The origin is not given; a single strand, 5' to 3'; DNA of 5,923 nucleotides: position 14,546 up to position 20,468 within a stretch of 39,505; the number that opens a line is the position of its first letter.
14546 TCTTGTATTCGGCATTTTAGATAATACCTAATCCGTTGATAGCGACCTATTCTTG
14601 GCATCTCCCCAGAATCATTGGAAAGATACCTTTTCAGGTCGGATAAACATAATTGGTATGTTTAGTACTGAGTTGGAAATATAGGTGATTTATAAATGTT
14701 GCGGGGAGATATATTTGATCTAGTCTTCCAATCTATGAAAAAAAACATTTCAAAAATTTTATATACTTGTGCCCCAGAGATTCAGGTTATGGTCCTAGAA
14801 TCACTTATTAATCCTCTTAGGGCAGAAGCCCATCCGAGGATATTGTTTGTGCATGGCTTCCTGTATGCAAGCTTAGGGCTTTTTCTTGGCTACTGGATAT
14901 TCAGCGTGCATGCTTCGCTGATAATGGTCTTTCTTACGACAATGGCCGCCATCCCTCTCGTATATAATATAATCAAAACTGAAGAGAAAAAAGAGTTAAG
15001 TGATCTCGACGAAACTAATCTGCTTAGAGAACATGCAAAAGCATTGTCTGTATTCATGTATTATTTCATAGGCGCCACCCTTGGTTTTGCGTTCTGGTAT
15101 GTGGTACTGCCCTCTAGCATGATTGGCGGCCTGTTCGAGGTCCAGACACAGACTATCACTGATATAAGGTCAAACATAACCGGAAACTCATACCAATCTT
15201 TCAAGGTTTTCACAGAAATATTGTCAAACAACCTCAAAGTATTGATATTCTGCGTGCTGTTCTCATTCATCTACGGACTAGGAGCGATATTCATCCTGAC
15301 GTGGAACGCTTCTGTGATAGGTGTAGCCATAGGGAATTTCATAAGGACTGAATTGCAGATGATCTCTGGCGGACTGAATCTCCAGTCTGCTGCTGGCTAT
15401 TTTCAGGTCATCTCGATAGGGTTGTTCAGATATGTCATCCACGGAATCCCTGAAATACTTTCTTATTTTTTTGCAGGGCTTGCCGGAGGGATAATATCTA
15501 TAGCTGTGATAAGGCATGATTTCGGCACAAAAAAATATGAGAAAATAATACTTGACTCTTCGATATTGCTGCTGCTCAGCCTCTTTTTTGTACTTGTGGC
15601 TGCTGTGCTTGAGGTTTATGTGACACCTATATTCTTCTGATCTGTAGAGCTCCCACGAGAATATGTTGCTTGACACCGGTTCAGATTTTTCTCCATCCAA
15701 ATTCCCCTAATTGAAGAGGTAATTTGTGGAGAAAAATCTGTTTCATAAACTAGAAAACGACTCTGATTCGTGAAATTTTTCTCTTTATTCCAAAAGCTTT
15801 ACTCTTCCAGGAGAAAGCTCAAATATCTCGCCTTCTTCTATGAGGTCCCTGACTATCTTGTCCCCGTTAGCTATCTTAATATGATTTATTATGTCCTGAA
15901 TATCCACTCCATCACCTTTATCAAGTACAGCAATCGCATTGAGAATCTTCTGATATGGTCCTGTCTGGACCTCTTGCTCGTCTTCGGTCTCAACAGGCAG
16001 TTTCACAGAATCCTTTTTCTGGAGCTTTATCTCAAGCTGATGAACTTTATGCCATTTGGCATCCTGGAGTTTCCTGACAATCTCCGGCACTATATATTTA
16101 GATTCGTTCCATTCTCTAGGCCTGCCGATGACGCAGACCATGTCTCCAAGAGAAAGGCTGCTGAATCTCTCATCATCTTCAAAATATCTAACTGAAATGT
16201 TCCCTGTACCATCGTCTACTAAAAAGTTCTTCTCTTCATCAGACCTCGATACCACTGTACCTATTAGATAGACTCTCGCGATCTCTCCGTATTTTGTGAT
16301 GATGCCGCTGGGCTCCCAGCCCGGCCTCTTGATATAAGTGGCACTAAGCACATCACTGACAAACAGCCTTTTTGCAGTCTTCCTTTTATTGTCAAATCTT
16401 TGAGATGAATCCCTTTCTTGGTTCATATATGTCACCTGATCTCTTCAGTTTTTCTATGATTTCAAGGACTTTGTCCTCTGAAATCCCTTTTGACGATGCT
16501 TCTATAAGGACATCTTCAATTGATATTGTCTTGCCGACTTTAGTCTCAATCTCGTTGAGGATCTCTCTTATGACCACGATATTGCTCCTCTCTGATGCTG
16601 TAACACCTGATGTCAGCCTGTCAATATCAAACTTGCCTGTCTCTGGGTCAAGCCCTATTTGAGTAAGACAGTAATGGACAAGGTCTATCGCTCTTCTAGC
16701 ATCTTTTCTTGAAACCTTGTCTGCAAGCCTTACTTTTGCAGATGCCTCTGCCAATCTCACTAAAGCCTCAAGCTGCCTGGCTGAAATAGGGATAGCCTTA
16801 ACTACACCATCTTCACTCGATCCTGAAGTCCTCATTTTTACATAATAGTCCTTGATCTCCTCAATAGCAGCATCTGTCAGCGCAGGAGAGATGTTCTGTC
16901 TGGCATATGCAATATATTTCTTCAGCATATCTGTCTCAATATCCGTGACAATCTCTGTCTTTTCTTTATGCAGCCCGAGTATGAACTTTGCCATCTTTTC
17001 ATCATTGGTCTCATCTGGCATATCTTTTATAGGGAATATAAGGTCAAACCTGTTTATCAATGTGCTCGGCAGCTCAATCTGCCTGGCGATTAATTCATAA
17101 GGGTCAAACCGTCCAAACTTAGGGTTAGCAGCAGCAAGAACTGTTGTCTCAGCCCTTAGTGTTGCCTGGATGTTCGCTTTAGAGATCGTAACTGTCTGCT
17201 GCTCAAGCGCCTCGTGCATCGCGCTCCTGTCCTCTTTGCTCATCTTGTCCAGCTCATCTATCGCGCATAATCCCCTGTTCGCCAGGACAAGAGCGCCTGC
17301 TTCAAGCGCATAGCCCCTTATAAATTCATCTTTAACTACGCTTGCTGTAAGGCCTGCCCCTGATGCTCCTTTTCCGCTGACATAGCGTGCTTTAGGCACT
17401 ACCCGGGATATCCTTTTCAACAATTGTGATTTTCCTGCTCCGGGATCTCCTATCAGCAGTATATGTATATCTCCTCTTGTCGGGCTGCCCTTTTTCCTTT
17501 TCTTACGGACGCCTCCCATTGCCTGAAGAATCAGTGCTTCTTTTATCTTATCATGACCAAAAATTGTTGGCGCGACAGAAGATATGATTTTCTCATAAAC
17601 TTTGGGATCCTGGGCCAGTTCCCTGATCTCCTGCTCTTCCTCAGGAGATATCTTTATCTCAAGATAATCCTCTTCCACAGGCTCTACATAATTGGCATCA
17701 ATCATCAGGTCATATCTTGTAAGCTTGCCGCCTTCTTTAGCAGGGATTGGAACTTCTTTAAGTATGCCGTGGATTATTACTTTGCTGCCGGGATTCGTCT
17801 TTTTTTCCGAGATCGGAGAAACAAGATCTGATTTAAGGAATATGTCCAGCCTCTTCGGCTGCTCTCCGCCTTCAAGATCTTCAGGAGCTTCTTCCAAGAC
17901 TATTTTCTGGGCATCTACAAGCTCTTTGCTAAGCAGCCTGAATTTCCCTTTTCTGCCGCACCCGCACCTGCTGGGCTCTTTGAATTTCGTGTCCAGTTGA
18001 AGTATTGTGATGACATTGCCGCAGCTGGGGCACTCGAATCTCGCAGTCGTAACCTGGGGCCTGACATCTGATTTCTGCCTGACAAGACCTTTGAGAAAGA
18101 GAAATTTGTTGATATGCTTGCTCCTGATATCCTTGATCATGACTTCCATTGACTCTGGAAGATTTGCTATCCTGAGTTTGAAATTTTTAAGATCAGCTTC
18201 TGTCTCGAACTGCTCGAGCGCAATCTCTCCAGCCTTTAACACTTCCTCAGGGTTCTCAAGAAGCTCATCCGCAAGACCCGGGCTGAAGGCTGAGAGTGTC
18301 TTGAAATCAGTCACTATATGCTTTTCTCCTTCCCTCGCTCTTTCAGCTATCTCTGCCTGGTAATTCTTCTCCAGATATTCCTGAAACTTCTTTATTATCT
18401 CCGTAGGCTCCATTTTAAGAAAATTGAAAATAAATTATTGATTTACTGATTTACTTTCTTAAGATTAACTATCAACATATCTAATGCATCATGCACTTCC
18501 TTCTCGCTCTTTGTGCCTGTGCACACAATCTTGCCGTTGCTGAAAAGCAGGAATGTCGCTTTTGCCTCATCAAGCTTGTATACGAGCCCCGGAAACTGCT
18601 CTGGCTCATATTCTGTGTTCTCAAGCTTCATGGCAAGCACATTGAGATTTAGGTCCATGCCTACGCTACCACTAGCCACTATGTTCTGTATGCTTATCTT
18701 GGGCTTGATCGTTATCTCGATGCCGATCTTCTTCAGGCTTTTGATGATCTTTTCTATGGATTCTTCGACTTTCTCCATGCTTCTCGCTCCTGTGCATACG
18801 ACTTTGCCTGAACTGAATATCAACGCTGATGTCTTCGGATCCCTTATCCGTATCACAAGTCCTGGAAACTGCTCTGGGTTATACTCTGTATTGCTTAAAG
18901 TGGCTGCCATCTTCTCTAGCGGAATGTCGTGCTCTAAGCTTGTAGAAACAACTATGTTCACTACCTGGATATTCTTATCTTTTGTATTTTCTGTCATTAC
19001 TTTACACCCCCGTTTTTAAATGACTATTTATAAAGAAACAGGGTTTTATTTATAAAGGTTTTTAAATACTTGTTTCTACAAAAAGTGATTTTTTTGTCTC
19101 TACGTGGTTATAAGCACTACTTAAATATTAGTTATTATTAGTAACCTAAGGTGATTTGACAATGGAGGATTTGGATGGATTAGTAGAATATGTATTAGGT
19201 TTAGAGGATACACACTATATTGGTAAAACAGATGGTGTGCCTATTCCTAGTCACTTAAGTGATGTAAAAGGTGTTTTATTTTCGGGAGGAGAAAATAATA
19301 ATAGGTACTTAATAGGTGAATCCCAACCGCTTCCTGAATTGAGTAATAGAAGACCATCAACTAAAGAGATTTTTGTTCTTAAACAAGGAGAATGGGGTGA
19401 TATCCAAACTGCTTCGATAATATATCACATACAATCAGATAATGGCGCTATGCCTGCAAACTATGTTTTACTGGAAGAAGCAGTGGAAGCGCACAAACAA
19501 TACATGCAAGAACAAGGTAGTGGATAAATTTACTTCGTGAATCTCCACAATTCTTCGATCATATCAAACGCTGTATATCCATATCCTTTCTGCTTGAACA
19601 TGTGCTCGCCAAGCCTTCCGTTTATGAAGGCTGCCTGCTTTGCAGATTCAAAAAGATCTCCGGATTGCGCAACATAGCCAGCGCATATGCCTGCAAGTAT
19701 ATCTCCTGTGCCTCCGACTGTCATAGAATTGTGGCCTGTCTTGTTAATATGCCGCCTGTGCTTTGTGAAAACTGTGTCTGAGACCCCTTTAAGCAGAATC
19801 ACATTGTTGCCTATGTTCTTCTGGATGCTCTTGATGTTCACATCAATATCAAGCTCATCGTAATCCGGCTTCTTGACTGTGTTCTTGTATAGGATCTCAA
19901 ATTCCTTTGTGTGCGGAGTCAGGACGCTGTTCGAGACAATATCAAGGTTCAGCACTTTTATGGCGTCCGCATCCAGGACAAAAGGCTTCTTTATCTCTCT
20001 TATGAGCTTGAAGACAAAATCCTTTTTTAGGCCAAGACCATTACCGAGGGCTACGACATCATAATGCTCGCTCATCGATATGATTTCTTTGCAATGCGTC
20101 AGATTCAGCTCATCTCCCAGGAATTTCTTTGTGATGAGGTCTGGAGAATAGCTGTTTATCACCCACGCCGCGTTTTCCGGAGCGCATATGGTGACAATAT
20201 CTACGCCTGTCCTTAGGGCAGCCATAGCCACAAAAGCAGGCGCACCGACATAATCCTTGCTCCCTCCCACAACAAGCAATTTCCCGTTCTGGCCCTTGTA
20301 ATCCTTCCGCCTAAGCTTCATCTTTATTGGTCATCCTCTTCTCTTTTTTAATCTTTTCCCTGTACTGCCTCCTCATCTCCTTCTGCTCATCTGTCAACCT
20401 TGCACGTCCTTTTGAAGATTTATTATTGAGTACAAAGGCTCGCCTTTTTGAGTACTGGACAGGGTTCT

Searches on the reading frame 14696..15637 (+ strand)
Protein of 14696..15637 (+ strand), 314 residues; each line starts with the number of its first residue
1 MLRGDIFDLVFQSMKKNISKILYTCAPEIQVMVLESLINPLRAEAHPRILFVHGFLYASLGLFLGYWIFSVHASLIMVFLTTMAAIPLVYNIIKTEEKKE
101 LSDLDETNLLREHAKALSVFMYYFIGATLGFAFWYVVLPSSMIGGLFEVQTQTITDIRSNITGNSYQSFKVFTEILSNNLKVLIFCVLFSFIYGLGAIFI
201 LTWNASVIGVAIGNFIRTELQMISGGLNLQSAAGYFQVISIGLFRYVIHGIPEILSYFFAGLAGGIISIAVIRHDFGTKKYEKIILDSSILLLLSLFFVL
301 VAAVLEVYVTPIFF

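Call 28: search_protein_families(library=pfam, proteins=[window:14696-15637:+], max_evalue=0.001)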
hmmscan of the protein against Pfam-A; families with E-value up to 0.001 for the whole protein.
window:14696-15637:+ (314 aa): 1 family
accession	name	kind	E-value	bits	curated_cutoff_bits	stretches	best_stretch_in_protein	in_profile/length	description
PF01944.22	SpoIIM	-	7.2e-13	49.2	26.9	1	124-311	6-163/163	Stage II sporulation protein M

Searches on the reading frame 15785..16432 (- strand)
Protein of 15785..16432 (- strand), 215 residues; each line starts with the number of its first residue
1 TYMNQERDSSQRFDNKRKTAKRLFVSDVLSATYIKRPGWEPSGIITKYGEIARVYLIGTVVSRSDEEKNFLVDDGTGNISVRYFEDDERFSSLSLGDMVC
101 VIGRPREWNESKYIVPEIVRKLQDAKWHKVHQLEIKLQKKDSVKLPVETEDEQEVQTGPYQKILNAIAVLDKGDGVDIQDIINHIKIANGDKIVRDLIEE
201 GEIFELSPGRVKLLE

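Call 28: search_protein_families(library=pfam, proteins=[window:15785-16432:-], max_evalue=0.001)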
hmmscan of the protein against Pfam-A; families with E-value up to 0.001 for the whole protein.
window:15785-16432:- (215 aa): 2 families
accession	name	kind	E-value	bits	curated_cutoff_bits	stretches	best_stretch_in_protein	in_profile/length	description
PF01336.31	tRNA_anti-codon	-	2.8e-06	27.6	27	1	57-115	4-68/75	OB-fold nucleic acid binding domain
PF16100.11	RMI2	-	2e-05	24.8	29.4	1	50-121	37-102/132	RecQ-mediated genome instability protein 2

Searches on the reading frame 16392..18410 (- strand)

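Call 28: search_protein_families(library=pfam, proteins=[window:16392-18410:-], max_evalue=0.001)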
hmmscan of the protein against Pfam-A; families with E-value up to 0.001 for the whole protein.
window:16392-18410:- (672 aa): 9 families
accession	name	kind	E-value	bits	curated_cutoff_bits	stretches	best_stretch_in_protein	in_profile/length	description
PF00493.29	MCM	-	1.8e-91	305.6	23.3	1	259-481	2-224/224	MCM P-loop domain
PF17855.7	MCM_lid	-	6.8e-27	94.2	27.4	1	494-581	1-86/87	MCM AAA-lid domain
PF17207.9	MCM_OB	-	9.5e-23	80.8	24.8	1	92-220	2-125/126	MCM OB domain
PF01078.27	Mg_chelatase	-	9.1e-13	48.5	20.3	1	368-430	96-158/207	Magnesium chelatase, subunit ChlI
PF14551.11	MCM_N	-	1.8e-07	31.9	24.9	1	8-72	10-76/95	MCM N-terminal domain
PF21120.3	MCM_WH_arc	-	1.2e-06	28.9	26.1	1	613-669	5-62/63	Archaeal MCM, winged-helix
PF07728.20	AAA_5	-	3.7e-06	27.4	22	1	316-431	1-124/139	AAA domain (dynein-related subfamily)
PF07726.17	AAA_3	-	5.9e-05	23.4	27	1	316-430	1-112/131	ATPase family associated with various cellular activities (AAA)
PF13191.12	AAA_16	-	0.00017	22.6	32.6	1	316-407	26-125/167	AAA ATPase domain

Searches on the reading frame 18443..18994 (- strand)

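Call 28: search_protein_families(library=pfam, proteins=[window:18443-18994:-], max_evalue=0.001)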
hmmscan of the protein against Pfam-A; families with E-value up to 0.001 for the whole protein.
window:18443-18994:- (183 aa): 2 families
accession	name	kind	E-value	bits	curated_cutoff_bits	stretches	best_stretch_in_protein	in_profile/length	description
PF00352.27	TBP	-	1.5e-62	207.8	22.9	2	8-90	1-85/85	Transcription factor TFIID (or TATA-binding protein, TBP)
PF11858.14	DUF3378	-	3.1e-05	24.5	27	0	26-73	11-57/76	Domain of unknown function (DUF3378)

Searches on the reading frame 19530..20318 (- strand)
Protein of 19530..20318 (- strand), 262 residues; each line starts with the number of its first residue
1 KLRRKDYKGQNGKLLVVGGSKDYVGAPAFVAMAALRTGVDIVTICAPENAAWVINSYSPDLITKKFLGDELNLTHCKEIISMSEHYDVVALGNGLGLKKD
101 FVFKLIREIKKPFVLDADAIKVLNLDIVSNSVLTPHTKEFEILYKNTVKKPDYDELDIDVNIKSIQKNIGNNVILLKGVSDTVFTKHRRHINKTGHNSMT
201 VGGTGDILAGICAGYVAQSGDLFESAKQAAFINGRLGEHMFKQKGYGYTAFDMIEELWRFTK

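Call 28: search_protein_families(library=pfam, proteins=[window:19530-20318:-], max_evalue=0.001)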
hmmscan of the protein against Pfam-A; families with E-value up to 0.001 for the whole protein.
window:19530-20318:- (262 aa): 2 families
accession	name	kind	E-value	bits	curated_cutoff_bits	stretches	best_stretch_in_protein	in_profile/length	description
PF01256.23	Carb_kinase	-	4.8e-49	167.4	27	1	14-257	1-240/242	NAD(P)H-hydrate dehydratase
PF08543.17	Phos_pyr_kin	-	1.5e-06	28.2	27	1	115-243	104-239/246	Phosphomethylpyrimidine kinase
